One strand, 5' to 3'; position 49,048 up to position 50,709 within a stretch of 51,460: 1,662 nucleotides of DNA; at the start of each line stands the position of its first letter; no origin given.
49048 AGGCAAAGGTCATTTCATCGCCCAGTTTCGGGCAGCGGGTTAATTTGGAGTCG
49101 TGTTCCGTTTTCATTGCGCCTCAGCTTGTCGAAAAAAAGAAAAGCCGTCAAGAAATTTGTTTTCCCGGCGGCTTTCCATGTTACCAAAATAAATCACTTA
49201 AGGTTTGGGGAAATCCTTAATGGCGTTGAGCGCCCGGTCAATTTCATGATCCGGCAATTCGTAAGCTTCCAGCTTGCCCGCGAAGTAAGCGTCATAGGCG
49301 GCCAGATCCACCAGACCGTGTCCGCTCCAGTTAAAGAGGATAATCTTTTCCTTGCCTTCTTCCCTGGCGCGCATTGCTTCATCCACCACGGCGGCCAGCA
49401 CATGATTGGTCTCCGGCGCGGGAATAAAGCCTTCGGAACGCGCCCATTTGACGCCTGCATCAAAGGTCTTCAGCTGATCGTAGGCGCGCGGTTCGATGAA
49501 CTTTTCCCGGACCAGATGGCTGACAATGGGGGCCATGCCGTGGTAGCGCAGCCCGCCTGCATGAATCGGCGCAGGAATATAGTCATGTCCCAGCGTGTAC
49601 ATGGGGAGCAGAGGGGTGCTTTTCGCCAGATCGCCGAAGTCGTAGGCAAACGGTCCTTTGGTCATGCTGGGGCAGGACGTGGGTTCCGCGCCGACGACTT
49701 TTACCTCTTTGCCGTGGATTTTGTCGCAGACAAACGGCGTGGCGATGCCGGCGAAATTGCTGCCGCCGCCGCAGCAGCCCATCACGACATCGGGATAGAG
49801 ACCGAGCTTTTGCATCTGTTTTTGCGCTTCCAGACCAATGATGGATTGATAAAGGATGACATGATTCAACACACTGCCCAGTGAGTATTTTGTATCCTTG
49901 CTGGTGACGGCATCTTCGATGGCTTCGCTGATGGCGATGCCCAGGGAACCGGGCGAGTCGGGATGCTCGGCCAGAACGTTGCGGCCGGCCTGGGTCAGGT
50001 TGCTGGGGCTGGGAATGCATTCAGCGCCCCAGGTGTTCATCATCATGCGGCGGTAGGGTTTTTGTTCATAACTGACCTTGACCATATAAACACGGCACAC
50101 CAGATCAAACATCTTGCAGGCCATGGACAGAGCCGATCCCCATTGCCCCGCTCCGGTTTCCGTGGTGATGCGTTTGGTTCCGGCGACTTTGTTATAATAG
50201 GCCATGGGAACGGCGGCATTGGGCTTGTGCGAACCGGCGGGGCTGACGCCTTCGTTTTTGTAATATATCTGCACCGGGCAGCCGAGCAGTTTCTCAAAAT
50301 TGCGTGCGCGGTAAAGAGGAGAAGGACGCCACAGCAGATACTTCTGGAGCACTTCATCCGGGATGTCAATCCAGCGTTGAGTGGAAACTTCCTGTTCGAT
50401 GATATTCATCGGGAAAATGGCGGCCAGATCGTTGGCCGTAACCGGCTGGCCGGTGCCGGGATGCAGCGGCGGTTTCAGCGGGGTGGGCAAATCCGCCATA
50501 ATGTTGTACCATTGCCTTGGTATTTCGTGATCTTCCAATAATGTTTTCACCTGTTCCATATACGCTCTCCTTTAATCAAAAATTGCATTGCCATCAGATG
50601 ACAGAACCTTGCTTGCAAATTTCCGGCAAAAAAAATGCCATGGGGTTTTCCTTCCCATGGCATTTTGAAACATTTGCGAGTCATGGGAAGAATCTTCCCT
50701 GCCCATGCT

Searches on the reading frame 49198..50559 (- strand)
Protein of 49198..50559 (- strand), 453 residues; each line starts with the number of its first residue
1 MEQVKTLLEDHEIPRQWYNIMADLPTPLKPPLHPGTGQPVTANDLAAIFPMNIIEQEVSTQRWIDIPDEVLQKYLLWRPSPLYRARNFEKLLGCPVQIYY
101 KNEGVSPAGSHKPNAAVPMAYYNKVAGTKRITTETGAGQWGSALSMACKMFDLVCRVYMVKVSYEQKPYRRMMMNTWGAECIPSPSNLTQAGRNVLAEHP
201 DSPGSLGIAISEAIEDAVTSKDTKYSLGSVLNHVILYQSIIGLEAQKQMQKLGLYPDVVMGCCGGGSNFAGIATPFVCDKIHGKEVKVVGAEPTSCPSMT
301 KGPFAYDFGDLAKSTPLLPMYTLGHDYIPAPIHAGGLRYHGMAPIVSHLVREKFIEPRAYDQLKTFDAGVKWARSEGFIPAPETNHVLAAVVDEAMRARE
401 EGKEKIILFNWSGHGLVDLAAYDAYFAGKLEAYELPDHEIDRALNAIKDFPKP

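Call 6: search_protein_families(library=ncbifam, proteins=[window:49198-50559:-])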
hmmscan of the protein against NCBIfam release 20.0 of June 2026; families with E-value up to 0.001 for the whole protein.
window:49198-50559:- (453 aa): 15 families
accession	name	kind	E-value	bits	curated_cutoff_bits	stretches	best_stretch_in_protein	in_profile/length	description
NF009057.0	PRK12391.1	equivalog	2.6e-218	724.9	366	1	2-440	2-440/441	TrpB-like pyridoxal phosphate-dependent enzyme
TIGR01415.1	trpB_rel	hypoth_equivalog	6.6e-192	637.8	518.85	1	13-428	1-418/419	TrpB-like pyridoxal phosphate-dependent enzyme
NF010376.0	PRK13803.1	equivalog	9.3e-45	153.5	819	1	68-427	250-596/600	bifunctional phosphoribosylanthranilate isomerase/tryptophan synthase subunit beta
TIGR00263.1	trpB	equivalog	7.1e-43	147.1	392.45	1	68-420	40-379/385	tryptophan synthase subunit beta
NF010375.0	PRK13802.1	equivalog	7.8e-30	103.6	1386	1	71-426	318-673/695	bifunctional indole-3-glycerol phosphate synthase/tryptophan synthase subunit beta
NF006390.0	PRK08639.1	equivalog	2.2e-09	36.8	421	1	233-301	158-220/418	threonine ammonia-lyase IlvA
TIGR02079.1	THD1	equivalog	3.7e-08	32.6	440.55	1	232-301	148-212/410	threonine ammonia-lyase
NF004996.0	PRK06381.1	equivalog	6.5e-08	32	266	1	80-185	16-116/319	threonine synthase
NF005292.0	PRK06815.1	equivalog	6.2e-07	28.8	371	0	233-301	151-212/320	threonine/serine dehydratase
NF006094.0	PRK08246.1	subfamily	7e-07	28.9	331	1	78-301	22-208/310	serine/threonine dehydratase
NF006050.0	PRK08197.1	equivalog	1.4e-06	27.3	303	0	81-195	82-191/406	threonine synthase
NF005147.0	PRK06608.1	equivalog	1.8e-06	27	380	0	79-182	24-123/339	serine/threonine dehydratase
NF008735.0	PRK11761.1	equivalog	1.2e-05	24.7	413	1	95-187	26-118/296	cysteine synthase CysM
NF040741.1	ornith_OrtB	equivalog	0.0001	20.9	550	0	93-157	79-142/464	2-amino-4-oxopentanoate thiolase subunit OrtB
TIGR01136.1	cysKM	subfamily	0.0002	20.9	344.15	0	93-191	18-116/299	cysteine synthase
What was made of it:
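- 49198..50559 (-): trpB2, a TrpB-like PLP-dependent enzyme of 453 aa. NF009057, 724.9 bits (cutoff 366), and TIGR01415, 637.8 bits (call 6).
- On TrpB2 (TrpB-like PLP-dependent enzyme; NF009057/TIGR01415): TrpB1 model TIGR00263 scores 147 bits, below its cutoff of 392 (call 6).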

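Call 7: search_protein_families(library=pfam, proteins=[window:49198-50559:-])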
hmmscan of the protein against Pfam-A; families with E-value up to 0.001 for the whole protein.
window:49198-50559:- (453 aa): 1 family
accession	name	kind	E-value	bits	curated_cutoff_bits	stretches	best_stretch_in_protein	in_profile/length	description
PF00291.31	PALP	-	7.4e-36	124.4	35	1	77-408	5-291/295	Pyridoxal-phosphate dependent enzyme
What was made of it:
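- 49198..50559 (-): PF00291 (call 7).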

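Call 9: find_related_loci(query=window:49198-50559:-, collection=genome_contigs, flank=3000)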
Query window:49198-50559:- (453 aa) in genome_contigs; peptide patterns used: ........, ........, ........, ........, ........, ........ (x = any residue, [..] = any of these).
599 stretches matched a pattern (row limit reached: there are more); 571 encode a relative of the query (tblastn E <= 1e-3); the best 80 are kept; 80 distinct loci.
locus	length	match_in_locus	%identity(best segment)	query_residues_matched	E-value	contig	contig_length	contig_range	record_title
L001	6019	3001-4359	96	1-453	0e+0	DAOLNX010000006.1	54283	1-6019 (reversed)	MAG TPA_asm: Smithellaceae bacterium isolate AMR_MDS_4776 NODE_793_length_54283_cov_6.459117, whole genome shotgun seque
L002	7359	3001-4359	95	1-453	0e+0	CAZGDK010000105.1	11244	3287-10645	MAG TPA_asm: uncultured Smithella sp. isolate SRP263991_co7_550 genome assembly, contig: NODE_11500_length_11244_cov_11.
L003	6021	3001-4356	94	1-452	0e+0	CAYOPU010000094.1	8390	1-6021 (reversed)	MAG TPA_asm: uncultured Smithella sp. isolate binchicken_co79_433 genome assembly, contig: NODE_12274_length_8390_cov_12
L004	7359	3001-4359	94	1-453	0e+0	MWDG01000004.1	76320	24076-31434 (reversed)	MAG: Deltaproteobacteria bacterium ADurb.Bin151 BWX99_contig000004, whole genome shotgun sequence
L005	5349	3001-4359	94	1-453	0e+0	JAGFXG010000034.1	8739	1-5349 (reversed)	MAG: Deltaproteobacteria bacterium isolate CTSoil_056 scaffold_8040, whole genome shotgun sequence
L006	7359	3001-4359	94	1-453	0e+0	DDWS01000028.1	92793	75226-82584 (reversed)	MAG TPA_asm: Syntrophaceae bacterium UBA2280 UBA2280_contig_7941, whole genome shotgun sequence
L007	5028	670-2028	94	1-453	0e+0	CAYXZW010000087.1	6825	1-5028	MAG TPA_asm: uncultured Smithella sp. isolate SRP302447_co2_126 genome assembly, contig: NODE_31472_length_6825_cov_15.5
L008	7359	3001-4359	93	1-453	0e+0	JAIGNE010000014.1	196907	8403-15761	MAG: Deltaproteobacteria bacterium isolate BIN3 9026, whole genome shotgun sequence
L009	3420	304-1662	93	1-453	0e+0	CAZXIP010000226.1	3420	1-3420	MAG TPA_asm: uncultured Smithella sp. isolate SRP192927_co7_691 genome assembly, contig: NODE_73182_length_3420_cov_16.7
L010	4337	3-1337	95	9-453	0e+0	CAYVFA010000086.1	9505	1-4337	MAG TPA_asm: uncultured Smithella sp. isolate binchicken_co154_694 genome assembly, contig: NODE_14791_length_9505_cov_1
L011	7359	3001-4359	93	1-453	0e+0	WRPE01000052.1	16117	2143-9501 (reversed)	MAG: Syntrophaceae bacterium isolate X3_MaxBin.011 scaffold_1688, whole genome shotgun sequence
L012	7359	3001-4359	93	1-453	0e+0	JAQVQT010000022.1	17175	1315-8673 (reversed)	MAG: Smithellaceae bacterium isolate STF1_233 NODE_8671_length_17175_cov_17.832414_Sandtown_F1, whole genome shotgun seq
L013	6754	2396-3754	94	1-453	0e+0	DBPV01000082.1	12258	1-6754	MAG TPA_asm: Syntrophaceae bacterium UBA1411 UBA1411_contig_13721, whole genome shotgun sequence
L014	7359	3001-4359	93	1-453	0e+0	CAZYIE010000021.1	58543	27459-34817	MAG TPA_asm: uncultured Smithella sp. isolate binchicken_co113_249 genome assembly, contig: NODE_571_length_58543_cov_4.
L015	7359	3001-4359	93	1-453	0e+0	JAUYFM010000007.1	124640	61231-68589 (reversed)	MAG: Smithellaceae bacterium isolate C21_metabat.bin.13 C21_k141_170942, whole genome shotgun sequence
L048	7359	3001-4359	87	1-453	0e+0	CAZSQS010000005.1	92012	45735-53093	MAG TPA_asm: uncultured Smithella sp. isolate SRP263991_co2_36 genome assembly, contig: NODE_98_length_92012_cov_27.3347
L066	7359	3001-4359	80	1-453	0e+0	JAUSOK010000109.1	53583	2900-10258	MAG: Syntrophales bacterium isolate E21_concoct.bin.66_sub E21_k141_166706, whole genome shotgun sequence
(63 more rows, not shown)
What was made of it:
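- Conservation: 80 Smithellaceae/Syntrophales trpB2 loci were fetched (call 9).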

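Call 31: search_protein_families(library=pfam, proteins=[L066:1716-2912:+, L048:2680-2985:+])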
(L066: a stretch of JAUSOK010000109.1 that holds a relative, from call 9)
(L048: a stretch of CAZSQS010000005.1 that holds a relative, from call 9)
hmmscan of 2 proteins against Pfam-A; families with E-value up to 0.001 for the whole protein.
L066:1716-2912:+ (399 aa): 2 families
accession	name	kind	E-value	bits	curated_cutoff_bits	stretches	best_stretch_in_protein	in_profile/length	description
PF07479.19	NAD_Gly3P_dh_C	-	5.2e-29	101.7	25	1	208-352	1-139/142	NAD-dependent glycerol-3-phosphate dehydrogenase C-terminus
PF01210.29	NAD_Gly3P_dh_N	-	1.9e-16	60.9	23.1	1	9-184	2-155/158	NAD-dependent glycerol-3-phosphate dehydrogenase N-terminus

L048:2680-2985:+ (102 aa): 1 family
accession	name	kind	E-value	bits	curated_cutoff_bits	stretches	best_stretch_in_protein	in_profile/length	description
PF02954.25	HTH_8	-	6.4e-10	39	22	1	54-94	2-42/42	Bacterial regulatory protein, Fis family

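Call 39: find_homologous_proteins(query=window:49198-50559:-, max_evalue=1e-60)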
Query window:49198-50559:- (453 aa): 8000 proteins with E <= 1e-60 among 8000 candidates; the best 120 are listed.
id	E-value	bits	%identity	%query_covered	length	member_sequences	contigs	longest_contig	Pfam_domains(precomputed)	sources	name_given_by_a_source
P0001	7.3e-283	956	88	100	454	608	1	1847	PF00291.32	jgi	jgi:tryptophan synthase beta chain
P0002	7.3e-283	956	88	100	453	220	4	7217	PF00291.32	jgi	jgi:tryptophan synthase beta chain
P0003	3.2e-281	951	86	100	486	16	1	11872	PF00291.32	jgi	jgi:tryptophan synthase beta chain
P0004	6.3e-281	950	88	100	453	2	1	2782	PF00291.32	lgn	-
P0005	3.7e-278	941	87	100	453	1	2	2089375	PF00291.32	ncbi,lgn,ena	-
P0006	6.8e-278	940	86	100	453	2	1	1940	PF00291.32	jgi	jgi:tryptophan synthase beta chain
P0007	1.2e-277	939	86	100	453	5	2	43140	PF00291.32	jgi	-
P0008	2.0e-277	939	86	100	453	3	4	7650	PF00291.32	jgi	-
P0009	1.8e-275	932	86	100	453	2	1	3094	PF00291.32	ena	-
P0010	2.2e-275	932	86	100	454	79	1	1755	PF00291.32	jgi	-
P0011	1.1e-273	926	85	100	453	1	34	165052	PF00291.32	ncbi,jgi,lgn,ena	ncbi:MAG: TrpB-like pyridoxal phosphate-dependent enzyme [Smithellaceae bacterium]|jgi:tryptophan sy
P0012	3.7e-273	924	84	100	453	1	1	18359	PF00291.32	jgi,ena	-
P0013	7.4e-273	923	84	100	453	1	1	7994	PF00291.32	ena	-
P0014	4.9e-272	921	84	100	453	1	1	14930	PF00291.32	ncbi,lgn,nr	ncbi:MAG: TrpB-like pyridoxal phosphate-dependent enzyme [Syntrophaceae bacterium]|nr:TrpB-like pyri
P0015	6.0e-272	920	84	100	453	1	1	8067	PF00291.32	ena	-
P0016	4.3e-266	901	83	100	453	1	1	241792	PF00291.32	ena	-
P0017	4.9e-263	891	81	100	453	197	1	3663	PF00291.32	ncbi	-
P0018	1.1e-262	890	81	100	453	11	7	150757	PF00291.32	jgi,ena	-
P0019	4.2e-262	888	82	100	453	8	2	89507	PF00291.32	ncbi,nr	ncbi:MAG: Tryptophan synthase beta chain [Syntrophus sp. SKADARSKE-3]|nr:Tryptophan synthase beta ch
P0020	4.3e-262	888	81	100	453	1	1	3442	PF00291.32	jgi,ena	jgi:tryptophan synthase beta chain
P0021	2.9e-261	885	81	100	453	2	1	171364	PF00291.32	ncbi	ncbi:MAG: TrpB-like pyridoxal phosphate-dependent enzyme [Pseudomonadota bacterium]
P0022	6.2e-261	884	80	100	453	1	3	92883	PF00291.32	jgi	jgi:tryptophan synthase beta chain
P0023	2.9e-260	882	80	100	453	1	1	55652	PF00291.32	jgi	jgi:tryptophan synthase beta chain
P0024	5.6e-260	881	81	100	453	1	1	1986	PF00291.32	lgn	-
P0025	6.5e-260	881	81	100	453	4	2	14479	PF00291.32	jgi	jgi:tryptophan synthase beta chain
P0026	2.1e-259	879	80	100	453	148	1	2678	PF00291.32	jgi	jgi:tryptophan synthase beta chain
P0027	4.3e-259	878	80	100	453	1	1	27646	PF00291.32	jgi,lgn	-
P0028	5.9e-259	878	81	100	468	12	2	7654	PF00291.32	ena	-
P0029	6.1e-259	878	81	100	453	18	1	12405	PF00291.32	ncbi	-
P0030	7.9e-259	877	80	100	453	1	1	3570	PF00291.32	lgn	-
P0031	8.9e-259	877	80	100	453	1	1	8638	PF00291.32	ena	-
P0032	1.1e-258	877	81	100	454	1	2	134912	PF00291.32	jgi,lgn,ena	jgi:tryptophan synthase beta chain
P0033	1.2e-258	877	81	100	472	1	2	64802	PF00291.32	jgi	-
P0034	1.2e-258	877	81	100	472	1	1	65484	PF00291.32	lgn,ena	-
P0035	1.8e-258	876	79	100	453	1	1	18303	PF00291.32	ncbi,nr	ncbi:MAG: TrpB-like pyridoxal phosphate-dependent enzyme [Deltaproteobacteria bacterium]|nr:TrpB-lik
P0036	5.1e-258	875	79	100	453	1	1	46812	PF00291.32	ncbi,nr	ncbi:MAG: TrpB-like pyridoxal phosphate-dependent enzyme [Deltaproteobacteria bacterium]|nr:TrpB-lik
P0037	7.0e-258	874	80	100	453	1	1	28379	PF00291.32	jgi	jgi:tryptophan synthase beta chain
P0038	1.0e-257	874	80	100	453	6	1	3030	PF00291.32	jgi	-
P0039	1.1e-257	873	79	100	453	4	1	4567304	PF00291.32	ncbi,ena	-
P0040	1.5e-257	873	81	100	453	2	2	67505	PF00291.32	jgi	jgi:tryptophan synthase beta chain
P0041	3.2e-257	872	79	100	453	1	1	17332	PF00291.32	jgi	jgi:tryptophan synthase beta chain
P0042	8.2e-257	871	81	100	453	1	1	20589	PF00291.32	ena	-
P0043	1.9e-256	869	79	100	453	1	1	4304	PF00291.32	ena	-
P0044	2.1e-256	869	79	100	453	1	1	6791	PF00291.32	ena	-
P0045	2.7e-256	869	79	100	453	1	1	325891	PF00291.32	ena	-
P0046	3.4e-256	869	79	100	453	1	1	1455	PF00291.32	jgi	-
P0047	4.2e-256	868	79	100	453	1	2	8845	PF00291.32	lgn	-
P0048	7.6e-256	867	79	100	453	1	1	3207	PF00291.32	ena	-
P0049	1.2e-255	867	79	100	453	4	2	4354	PF00291.32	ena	-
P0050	1.3e-255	867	79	100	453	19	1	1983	PF00291.32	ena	-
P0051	1.4e-255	867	79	100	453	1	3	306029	PF00291.32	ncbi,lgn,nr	ncbi:MAG: TrpB-like pyridoxal phosphate-dependent enzyme [Deltaproteobacteria bacterium]|nr:TrpB-lik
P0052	1.7e-255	866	79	99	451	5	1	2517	PF00291.32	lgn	-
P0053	2.1e-255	866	79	100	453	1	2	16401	PF00291.32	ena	-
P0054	2.8e-255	866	79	100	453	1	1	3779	PF00291.32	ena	-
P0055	3.0e-255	865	79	100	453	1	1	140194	PF00291.32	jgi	jgi:tryptophan synthase beta chain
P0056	4.2e-255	865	79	100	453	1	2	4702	PF00291.32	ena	-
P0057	4.3e-255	865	79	100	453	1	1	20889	PF00291.32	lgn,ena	-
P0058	5.3e-255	865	79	100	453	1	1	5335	PF00291.32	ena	-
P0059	5.4e-255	865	79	100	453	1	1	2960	PF00291.32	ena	-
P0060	6.1e-255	864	79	100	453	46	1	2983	PF00291.32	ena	-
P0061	7.2e-255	864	79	100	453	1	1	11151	PF00291.32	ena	-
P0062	7.6e-255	864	78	100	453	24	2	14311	PF00291.32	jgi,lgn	-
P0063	7.7e-255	864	78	100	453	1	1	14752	PF00291.32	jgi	jgi:tryptophan synthase beta chain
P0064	1.1e-254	864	79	100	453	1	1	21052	PF00291.32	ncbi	-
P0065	1.2e-254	863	79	100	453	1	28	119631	PF00291.32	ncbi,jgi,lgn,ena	-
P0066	1.3e-254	863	79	100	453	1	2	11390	PF00291.32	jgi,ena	-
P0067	1.4e-254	863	79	100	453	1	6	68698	PF00291.32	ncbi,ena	-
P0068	1.5e-254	863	79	100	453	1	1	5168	PF00291.32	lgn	-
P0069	1.6e-254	863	79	100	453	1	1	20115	PF00291.32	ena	-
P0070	1.7e-254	863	79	100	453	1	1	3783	PF00291.32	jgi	-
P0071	3.0e-254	862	79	100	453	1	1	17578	PF00291.32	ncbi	-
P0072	3.8e-254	862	79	100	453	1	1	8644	PF00291.32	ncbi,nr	ncbi:MAG: TrpB-like pyridoxal phosphate-dependent enzyme [Smithellaceae bacterium]|nr:TrpB-like pyri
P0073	1.1e-253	860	78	100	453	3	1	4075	PF00291.32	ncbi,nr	ncbi:MAG: TrpB-like pyridoxal phosphate-dependent enzyme [Deltaproteobacteria bacterium]|nr:TrpB-lik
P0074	1.5e-253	860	79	100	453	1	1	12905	PF00291.32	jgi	-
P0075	1.6e-253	860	79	100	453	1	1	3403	PF00291.32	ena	-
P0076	2.1e-253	859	78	100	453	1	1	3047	PF00291.32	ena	-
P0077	2.8e-253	859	80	100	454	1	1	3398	PF00291.32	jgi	jgi:tryptophan synthase beta chain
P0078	4.0e-253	858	77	100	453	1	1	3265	PF00291.32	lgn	-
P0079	4.0e-253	858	79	100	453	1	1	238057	PF00291.32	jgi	-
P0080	4.1e-253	858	78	100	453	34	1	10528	PF00291.32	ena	-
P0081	1.2e-252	857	78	100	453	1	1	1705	PF00291.32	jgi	-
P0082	1.8e-252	856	78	100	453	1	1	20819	PF00291.32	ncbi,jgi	-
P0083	2.5e-252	856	79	100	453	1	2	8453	PF00291.32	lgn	-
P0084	3.9e-252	855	77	100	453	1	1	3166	PF00291.32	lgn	-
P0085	7.4e-252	854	79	100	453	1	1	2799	PF00291.32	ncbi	-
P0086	1.2e-251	854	78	100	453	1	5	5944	PF00291.32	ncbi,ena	-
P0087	1.7e-251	853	78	100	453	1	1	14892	PF00291.32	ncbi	-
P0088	2.0e-251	853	77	100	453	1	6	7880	PF00291.32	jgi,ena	-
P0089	2.6e-251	852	77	100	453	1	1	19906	PF00291.32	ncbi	-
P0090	3.7e-251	852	79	100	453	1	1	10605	PF00291.32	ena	-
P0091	3.9e-251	852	77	100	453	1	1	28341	PF00291.32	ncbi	-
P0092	4.5e-251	852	79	100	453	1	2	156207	PF00291.32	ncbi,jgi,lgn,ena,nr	ncbi:MAG: TrpB-like pyridoxal phosphate-dependent enzyme [Deltaproteobacteria bacterium HGW-Deltapro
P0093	4.6e-251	852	78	100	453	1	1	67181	PF00291.32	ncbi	-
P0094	4.8e-251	852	78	100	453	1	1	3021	PF00291.32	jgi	jgi:tryptophan synthase beta chain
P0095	4.9e-251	852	78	100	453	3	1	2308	PF00291.32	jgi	jgi:tryptophan synthase beta chain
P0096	6.5e-251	851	76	100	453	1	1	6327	PF00291.32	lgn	-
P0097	7.4e-251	851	79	100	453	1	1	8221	PF00291.32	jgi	jgi:tryptophan synthase beta chain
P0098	1.0e-250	851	77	100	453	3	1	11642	PF00291.32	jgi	-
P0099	1.2e-250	850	78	100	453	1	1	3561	PF00291.32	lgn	-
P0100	1.2e-250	850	77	100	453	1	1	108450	PF00291.32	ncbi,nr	ncbi:MAG: TrpB-like pyridoxal phosphate-dependent enzyme [Syntrophales bacterium]|nr:TrpB-like pyrid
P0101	1.3e-250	850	76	100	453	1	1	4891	PF00291.32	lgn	-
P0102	2.4e-250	849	76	100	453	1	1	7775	PF00291.32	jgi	jgi:tryptophan synthase beta chain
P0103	2.5e-250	849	79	100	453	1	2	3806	PF00291.32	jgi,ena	-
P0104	2.9e-250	849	78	100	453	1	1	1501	PF00291.32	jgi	jgi:tryptophan synthase beta chain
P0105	3.2e-250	849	77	100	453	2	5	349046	PF00291.32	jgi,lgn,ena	-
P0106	4.4e-250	848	78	100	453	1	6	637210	PF00291.32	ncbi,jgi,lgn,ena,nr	ncbi:MAG TPA: TrpB-like pyridoxal phosphate-dependent enzyme [Syntrophales bacterium]|jgi:tryptophan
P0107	1.6e-249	847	78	100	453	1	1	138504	PF00291.32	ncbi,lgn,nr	ncbi:MAG: TrpB-like pyridoxal phosphate-dependent enzyme [Syntrophaceae bacterium]|nr:TrpB-like pyri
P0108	1.7e-249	846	77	100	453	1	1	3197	PF00291.32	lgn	-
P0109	2.1e-249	846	78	100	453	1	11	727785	PF00291.32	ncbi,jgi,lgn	-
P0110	3.9e-249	845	76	100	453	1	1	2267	PF00291.32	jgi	-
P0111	4.0e-249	845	78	100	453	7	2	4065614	PF00291.32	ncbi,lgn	ncbi:MAG: TrpB-like pyridoxal phosphate-dependent enzyme [Syntrophales bacterium]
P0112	6.4e-249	845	77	100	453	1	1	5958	PF00291.32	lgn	-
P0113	6.9e-249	844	77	100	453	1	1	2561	PF00291.32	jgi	jgi:tryptophan synthase beta chain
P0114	1.1e-248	844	77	100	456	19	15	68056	PF00291.32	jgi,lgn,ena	-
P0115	1.8e-248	843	77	100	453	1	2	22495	PF00291.32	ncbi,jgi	jgi:tryptophan synthase beta chain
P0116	1.8e-248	843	78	100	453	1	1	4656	PF00291.32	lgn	-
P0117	2.2e-248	843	77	100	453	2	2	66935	PF00291.32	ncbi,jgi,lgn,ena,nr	ncbi:MAG: TrpB-like pyridoxal phosphate-dependent enzyme [Syntrophales bacterium]|jgi:tryptophan syn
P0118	2.8e-248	842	76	100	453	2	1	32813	PF00291.32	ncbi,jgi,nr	ncbi:MAG: TrpB-like pyridoxal phosphate-dependent enzyme [Deltaproteobacteria bacterium]|nr:TrpB-lik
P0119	3.4e-248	842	77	100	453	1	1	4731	PF00291.32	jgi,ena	jgi:tryptophan synthase beta chain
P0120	3.5e-248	842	76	100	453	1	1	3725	PF00291.32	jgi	jgi:tryptophan synthase beta chain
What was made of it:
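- Tried and rejected: The protein database search listed only hits of 76% identity or more (call 39).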

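Call 53: search_solved_structures(query=window:49198-50559:-, max_evalue=1e-20)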
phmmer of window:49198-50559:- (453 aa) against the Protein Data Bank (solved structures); distinct sequences matched with E-value up to 1e-20: 46.
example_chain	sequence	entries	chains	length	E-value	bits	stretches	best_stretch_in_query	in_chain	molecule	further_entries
6hul_B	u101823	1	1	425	6.2e-128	430.8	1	8-425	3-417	Tryptophan synthase beta chain 1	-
4qys_B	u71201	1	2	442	2.5e-121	409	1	8-432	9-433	Tryptophan synthase beta chain 2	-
6hte_B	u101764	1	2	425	1.2e-120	406.8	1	8-423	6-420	Tryptophan synthase beta chain 2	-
5ey5_B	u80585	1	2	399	2e-35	125.8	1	74-428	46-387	LBCA-b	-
7rnp_A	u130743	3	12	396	3.9e-35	124.9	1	76-420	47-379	Tryptophan synthase beta chain 1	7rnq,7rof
5vm5_A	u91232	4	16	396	5.6e-35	124.3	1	76-420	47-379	Tryptophan synthase beta chain 1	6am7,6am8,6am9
6amc_A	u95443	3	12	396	9.7e-35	123.6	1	76-420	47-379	Tryptophan synthase beta chain 1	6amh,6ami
5dvz_A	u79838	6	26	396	7.9e-34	120.6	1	76-420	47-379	Tryptophan synthase beta chain 1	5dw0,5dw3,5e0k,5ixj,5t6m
1v8z_A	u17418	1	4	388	9.5e-34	120.3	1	76-419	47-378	Tryptophan synthase beta chain 1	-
1wdw_B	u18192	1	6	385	9.6e-34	120.3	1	76-419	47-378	Tryptophan synthase beta chain 1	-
6cut_A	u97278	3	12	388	5.5e-33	117.8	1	76-419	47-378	Tryptophan synthase beta chain 1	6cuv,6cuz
9vgl_A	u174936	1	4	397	6.7e-33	117.5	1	68-425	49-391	Ancestral L-tryptophan synthase beta-subunit 1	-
9vgk_A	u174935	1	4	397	4.6e-32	114.7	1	68-425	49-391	Ancestral L-tyrptophan synthase beta-subunit 1 K90A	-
8vhh_A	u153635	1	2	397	2.2e-31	112.5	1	69-420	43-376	Tryptophan synthase beta chain 1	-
5kzm_B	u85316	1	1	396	1.3e-30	110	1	68-420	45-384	Tryptophan synthase beta chain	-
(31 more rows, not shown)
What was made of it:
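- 49198..50559 (-): The best solved relatives are Sulfolobus TrpB2 chains (6hul_B, 4qys_B, 6hte_B) at 407-431 bits, against about 125 bits or less for TrpB1 chains (call 53).
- On TrpB2 (TrpB-like PLP-dependent enzyme; NF009057/TIGR01415): The PDB hits agree (call 53).
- Closest known: TrpB2_o class of tryptophan synthase beta-like enzymes. Same: The regulated gene belongs to this family (calls 6, 53).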

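Call 55: search_protein_families(library=pfam, proteins=[L004:541-1596:+, L004:1653-2051:+, L004:2158-2580:+, L004:4372-4704:+])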
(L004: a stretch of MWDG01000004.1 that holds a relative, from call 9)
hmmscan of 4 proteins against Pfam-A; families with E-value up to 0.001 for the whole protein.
L004:541-1596:+ (351 aa): 3 families
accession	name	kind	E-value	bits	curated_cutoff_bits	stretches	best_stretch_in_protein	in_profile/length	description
PF03308.22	MeaB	-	8.8e-107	356.6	23.1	1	44-312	1-268/273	Methylmalonyl Co-A mutase-associated GTPase MeaB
PF02492.25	cobW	-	1.9e-05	24.8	20.7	1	79-230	3-159/180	CobW/HypB/UreG, nucleotide-binding domain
PF03029.23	ATP_bind_1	-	0.0003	21.1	27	0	81-116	1-36/240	Conserved hypothetical ATP binding protein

L004:1653-2051:+ (132 aa): 3 families
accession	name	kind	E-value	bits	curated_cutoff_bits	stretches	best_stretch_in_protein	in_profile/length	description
PF13669.12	Glyoxalase_4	-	6.7e-28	97.6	27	1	7-116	1-109/109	Glyoxalase/Bleomycin resistance protein/Dioxygenase superfamily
PF00903.31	Glyoxalase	-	1.9e-20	73.9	20.6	1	5-129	1-121/121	Glyoxalase/Bleomycin resistance protein/Dioxygenase superfamily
PF13468.12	Glyoxalase_3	-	9e-09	36.1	25.1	1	6-102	1-102/176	Glyoxalase-like domain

L004:2158-2580:+ (140 aa): 0 families

L004:4372-4704:+ (110 aa): 0 families
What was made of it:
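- On TrpB2_o subtype (outside the operon, in genomes that also have operon trpB1/trpA): No trp gene lies within the window's last 13 kb or within 3 kb upstream in relative L004 (calls 6, 7, 55).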
